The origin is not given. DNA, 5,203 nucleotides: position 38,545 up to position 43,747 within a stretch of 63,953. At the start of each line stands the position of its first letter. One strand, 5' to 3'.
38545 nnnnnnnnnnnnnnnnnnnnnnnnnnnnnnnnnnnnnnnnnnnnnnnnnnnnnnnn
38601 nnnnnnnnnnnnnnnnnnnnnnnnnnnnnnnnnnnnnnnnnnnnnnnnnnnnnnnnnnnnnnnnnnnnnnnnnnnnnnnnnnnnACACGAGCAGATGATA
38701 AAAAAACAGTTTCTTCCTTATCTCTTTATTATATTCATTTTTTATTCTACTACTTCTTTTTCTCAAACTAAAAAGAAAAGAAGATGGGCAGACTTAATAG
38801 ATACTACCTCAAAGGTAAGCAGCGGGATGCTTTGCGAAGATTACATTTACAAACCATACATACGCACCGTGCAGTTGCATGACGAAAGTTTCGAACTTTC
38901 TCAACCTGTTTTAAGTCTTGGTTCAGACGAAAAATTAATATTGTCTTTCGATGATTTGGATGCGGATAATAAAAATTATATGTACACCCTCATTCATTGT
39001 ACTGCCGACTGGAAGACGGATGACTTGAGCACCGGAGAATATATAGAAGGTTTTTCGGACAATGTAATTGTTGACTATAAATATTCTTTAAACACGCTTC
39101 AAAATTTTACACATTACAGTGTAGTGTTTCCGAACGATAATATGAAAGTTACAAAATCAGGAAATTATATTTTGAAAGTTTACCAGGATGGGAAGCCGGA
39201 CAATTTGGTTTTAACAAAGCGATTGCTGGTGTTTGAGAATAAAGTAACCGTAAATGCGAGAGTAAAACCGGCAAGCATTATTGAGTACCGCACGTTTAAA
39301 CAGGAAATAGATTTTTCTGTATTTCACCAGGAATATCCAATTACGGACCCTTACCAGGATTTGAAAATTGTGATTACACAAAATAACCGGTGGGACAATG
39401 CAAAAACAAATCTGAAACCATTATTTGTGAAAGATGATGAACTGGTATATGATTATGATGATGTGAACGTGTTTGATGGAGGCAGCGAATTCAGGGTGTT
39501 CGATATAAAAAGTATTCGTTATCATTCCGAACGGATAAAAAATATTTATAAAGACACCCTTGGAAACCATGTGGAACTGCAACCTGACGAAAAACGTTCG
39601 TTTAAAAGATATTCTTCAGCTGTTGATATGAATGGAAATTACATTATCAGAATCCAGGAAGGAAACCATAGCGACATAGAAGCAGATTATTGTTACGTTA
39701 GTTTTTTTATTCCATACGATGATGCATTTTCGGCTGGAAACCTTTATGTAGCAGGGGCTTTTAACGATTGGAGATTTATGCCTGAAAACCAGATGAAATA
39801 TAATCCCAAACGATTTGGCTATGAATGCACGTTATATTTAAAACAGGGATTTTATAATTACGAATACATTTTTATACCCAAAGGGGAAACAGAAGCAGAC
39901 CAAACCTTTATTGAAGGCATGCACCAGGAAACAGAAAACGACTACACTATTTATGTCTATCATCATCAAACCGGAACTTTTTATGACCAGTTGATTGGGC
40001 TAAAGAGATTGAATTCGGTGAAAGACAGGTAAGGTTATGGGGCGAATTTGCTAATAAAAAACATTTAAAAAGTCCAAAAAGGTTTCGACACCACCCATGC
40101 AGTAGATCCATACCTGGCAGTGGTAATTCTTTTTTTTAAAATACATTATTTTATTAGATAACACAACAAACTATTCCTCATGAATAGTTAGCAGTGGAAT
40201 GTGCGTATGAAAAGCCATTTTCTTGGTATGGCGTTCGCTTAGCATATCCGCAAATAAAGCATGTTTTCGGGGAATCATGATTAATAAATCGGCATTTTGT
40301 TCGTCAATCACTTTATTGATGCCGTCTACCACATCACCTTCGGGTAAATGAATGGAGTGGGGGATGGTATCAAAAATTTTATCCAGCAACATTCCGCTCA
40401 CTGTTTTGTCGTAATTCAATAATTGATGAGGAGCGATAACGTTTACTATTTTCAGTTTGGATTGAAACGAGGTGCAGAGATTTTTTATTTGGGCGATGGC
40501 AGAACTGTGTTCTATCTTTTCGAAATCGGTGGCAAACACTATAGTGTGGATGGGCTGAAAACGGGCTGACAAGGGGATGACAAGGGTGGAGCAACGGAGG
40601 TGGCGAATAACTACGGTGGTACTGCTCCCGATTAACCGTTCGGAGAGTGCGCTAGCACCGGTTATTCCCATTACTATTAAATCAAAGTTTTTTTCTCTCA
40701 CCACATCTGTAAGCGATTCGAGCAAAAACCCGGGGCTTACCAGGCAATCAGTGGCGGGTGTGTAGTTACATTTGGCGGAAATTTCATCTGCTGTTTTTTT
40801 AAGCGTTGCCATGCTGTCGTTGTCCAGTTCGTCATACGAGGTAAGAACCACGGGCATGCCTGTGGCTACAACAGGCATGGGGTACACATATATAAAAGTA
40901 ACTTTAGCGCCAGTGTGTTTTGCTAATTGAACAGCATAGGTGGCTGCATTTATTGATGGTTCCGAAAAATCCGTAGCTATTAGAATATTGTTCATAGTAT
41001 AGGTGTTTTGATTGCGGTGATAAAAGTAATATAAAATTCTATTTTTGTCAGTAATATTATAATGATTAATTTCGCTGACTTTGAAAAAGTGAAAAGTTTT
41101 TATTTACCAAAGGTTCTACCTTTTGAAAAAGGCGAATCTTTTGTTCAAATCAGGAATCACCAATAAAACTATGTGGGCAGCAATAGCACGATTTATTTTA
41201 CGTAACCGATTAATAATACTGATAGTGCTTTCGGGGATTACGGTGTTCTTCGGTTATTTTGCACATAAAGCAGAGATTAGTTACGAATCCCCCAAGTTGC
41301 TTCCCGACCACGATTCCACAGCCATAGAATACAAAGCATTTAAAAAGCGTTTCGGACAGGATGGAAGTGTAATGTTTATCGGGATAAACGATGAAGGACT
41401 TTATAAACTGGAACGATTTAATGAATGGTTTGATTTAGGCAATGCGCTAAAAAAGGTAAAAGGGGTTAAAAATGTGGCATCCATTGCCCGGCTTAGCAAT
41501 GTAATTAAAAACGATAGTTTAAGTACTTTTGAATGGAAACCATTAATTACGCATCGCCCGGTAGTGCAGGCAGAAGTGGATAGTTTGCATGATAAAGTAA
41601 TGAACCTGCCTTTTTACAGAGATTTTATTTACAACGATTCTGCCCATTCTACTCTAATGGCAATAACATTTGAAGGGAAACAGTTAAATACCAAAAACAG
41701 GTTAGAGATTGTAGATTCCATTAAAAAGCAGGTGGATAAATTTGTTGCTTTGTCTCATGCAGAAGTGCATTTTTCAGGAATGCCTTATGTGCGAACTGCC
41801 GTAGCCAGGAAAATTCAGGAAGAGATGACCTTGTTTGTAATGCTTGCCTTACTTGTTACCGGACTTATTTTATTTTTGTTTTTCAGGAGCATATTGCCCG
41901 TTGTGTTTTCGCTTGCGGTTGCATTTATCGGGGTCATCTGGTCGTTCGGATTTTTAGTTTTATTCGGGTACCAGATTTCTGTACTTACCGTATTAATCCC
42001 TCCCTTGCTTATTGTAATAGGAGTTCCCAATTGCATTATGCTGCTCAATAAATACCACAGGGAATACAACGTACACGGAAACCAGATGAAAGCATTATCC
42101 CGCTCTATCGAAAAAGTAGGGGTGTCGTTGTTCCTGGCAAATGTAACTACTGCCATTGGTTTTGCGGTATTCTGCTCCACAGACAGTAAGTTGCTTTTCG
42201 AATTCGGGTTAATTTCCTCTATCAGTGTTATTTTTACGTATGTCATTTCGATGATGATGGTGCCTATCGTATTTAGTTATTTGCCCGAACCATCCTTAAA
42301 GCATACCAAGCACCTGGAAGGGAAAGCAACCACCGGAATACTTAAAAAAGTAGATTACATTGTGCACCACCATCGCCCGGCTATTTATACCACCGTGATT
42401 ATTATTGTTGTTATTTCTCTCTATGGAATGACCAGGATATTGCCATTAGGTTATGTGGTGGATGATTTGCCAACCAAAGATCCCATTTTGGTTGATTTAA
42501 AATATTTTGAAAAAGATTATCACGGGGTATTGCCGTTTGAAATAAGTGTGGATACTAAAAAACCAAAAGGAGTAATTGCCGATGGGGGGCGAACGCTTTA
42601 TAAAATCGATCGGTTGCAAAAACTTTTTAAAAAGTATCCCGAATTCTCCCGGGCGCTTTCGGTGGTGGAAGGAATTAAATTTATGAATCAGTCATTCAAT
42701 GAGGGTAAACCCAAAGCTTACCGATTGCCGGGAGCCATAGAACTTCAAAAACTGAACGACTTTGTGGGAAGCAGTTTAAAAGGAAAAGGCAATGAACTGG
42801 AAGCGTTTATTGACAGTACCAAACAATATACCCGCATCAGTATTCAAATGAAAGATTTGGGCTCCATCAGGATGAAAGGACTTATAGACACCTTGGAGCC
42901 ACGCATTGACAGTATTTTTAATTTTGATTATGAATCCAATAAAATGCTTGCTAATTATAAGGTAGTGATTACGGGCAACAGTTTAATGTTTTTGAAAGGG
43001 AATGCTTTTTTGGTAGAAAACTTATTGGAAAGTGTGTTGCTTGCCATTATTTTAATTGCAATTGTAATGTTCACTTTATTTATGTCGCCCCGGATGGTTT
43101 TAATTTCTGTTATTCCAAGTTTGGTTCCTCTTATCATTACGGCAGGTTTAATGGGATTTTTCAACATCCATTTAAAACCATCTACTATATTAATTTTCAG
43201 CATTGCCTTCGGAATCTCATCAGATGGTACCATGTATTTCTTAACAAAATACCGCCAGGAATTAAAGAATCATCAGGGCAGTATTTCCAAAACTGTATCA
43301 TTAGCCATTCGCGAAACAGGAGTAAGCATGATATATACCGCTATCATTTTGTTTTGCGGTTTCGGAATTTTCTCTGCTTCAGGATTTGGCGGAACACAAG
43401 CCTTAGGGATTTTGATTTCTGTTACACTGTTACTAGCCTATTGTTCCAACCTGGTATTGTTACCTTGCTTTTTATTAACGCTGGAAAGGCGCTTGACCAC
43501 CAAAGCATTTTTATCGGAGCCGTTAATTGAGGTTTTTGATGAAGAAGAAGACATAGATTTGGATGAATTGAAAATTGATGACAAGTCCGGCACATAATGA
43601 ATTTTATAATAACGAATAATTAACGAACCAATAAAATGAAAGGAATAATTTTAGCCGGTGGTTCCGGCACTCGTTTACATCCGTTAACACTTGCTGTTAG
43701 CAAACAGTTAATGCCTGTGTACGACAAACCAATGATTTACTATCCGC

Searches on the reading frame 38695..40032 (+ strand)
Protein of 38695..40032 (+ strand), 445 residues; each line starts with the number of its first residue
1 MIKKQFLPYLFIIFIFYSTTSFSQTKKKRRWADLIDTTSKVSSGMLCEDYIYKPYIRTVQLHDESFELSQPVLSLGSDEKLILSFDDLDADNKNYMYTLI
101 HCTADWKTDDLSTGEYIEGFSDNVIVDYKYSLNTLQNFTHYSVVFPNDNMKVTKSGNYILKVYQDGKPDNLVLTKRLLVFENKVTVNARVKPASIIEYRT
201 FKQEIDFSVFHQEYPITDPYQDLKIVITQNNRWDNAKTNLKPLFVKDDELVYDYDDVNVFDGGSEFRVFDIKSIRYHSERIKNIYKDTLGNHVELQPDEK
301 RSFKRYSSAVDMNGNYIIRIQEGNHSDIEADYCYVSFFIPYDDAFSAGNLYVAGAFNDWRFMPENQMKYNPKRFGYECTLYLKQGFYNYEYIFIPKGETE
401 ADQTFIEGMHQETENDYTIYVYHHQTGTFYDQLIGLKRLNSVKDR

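Call 54: search_protein_families(library=pfam, proteins=[window:38695-40032:+], max_evalue=0.001)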
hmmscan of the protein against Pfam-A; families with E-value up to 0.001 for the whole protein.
window:38695-40032:+ (445 aa): 1 family
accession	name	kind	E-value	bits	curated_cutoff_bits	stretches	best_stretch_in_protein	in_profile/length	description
PF17116.11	T9SS_plug_1st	-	9.4e-44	148.8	23.9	1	56-181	1-126/126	Type 9 secretion system plug protein 1st domain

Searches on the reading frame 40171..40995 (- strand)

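Call 56: search_protein_families(library=pfam, proteins=[window:40171-40995:-], max_evalue=0.001)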
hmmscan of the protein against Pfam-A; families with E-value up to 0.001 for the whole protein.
window:40171-40995:- (274 aa): 1 family
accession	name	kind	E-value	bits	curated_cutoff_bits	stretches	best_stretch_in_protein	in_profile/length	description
PF00582.32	Usp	-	6.9e-34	117.9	24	2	2-141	3-141/141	Universal stress protein family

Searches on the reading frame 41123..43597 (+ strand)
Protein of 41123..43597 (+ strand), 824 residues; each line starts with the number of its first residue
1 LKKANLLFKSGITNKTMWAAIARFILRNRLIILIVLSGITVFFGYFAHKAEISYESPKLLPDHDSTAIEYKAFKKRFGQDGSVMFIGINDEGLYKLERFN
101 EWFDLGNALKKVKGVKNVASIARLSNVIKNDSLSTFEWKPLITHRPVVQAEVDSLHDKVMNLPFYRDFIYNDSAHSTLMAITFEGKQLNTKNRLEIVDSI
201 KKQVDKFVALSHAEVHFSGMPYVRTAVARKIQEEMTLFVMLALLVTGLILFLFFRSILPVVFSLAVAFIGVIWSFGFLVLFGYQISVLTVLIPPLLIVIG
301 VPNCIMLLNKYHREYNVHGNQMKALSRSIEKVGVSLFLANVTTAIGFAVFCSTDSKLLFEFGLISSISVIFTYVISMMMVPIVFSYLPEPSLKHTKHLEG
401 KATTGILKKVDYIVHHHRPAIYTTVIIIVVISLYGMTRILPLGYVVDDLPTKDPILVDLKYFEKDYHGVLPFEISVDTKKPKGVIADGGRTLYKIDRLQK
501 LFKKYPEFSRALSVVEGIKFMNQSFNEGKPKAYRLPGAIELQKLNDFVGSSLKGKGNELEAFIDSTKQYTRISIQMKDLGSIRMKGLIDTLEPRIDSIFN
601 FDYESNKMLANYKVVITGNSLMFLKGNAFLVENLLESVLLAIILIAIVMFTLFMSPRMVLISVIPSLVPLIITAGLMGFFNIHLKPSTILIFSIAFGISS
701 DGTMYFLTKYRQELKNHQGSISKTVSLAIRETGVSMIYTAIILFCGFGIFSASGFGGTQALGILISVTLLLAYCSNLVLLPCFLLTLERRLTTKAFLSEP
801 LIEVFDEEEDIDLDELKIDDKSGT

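Call 54: search_protein_families(library=pfam, proteins=[window:41123-43597:+], max_evalue=0.001)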
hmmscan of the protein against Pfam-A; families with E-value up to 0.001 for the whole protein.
window:41123-43597:+ (824 aa): 4 families
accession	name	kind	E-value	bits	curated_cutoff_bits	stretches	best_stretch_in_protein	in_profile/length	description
PF03176.21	MMPL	-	4.5e-30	105.2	20.5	2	165-391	76-306/333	MMPL family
PF02460.24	Patched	-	3.3e-11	43.6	23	1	255-380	26-150/156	Patched SSD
PF12349.14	Sterol-sensing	-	2.1e-09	37.9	22.3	1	262-385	11-134/153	Sterol-sensing domain of SREBP cleavage-activation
PF00873.25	ACR_tran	-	5.1e-09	34.9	28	1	182-439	281-548/1021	AcrB/AcrD/AcrF family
